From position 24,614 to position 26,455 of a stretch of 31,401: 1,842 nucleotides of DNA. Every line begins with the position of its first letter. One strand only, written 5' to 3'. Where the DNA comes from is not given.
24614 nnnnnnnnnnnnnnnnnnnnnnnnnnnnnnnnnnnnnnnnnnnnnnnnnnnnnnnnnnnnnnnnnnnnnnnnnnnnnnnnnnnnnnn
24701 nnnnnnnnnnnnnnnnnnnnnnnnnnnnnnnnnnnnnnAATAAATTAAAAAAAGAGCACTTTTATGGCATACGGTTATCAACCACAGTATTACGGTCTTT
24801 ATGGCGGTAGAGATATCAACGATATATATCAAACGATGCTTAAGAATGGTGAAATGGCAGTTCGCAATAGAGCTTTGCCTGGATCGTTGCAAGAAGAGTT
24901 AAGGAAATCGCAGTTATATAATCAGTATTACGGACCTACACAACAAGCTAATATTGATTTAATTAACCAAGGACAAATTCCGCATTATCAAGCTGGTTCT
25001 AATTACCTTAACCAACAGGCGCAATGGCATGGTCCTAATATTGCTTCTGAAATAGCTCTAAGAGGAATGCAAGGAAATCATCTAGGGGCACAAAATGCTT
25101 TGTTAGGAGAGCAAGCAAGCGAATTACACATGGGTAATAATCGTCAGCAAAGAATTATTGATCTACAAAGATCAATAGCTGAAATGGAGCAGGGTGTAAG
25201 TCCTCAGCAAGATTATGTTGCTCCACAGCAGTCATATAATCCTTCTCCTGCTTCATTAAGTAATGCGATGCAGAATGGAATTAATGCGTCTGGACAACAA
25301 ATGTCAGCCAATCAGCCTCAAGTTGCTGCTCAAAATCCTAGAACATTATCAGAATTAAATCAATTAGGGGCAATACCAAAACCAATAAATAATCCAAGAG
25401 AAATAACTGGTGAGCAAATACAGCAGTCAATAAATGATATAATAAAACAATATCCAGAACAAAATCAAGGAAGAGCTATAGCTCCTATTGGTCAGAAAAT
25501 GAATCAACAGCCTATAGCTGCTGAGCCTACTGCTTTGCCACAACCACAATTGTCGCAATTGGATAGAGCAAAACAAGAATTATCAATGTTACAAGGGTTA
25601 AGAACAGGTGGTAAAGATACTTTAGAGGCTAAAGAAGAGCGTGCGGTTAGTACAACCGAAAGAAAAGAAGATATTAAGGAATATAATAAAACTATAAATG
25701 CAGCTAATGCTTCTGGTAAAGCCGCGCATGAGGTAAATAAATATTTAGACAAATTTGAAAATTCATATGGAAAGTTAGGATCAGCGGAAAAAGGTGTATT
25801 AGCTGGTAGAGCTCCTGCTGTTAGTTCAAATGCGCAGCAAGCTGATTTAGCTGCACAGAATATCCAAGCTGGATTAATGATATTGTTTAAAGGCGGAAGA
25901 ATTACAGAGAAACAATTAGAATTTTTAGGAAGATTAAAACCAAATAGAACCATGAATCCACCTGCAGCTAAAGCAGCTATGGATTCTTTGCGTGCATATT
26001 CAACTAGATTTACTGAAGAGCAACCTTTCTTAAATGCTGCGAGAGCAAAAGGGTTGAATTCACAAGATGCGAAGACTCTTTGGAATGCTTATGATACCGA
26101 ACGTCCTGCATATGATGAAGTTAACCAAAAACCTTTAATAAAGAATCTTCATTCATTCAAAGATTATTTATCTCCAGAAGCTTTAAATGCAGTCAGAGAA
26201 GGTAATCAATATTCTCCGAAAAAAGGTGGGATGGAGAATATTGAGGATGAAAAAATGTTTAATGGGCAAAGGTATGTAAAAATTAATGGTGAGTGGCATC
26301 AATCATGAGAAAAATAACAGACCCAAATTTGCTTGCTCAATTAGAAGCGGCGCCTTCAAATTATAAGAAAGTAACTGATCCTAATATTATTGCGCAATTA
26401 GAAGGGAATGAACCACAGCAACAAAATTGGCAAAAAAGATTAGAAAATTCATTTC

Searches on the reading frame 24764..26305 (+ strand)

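Call 94: search_protein_families(library=pfam, proteins=[window:24764-26305:+], max_evalue=1)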
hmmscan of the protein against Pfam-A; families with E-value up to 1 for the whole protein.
window:24764-26305:+ (514 aa): 3 families
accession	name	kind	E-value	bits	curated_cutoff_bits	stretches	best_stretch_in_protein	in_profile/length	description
PF08899.16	DUF1844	-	0.19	12.3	27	1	264-296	32-64/76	Domain of unknown function (DUF1844)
PF02520.22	ANIS5_cation-bd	-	0.21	12.1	29.3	1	168-233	32-97/109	SXP/RAL-2 family protein Ani s 5-like, metal-binding domain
PF06476.17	DUF1090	-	0.36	11.3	24.4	0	288-337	59-107/110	Protein of unknown function (DUF1090)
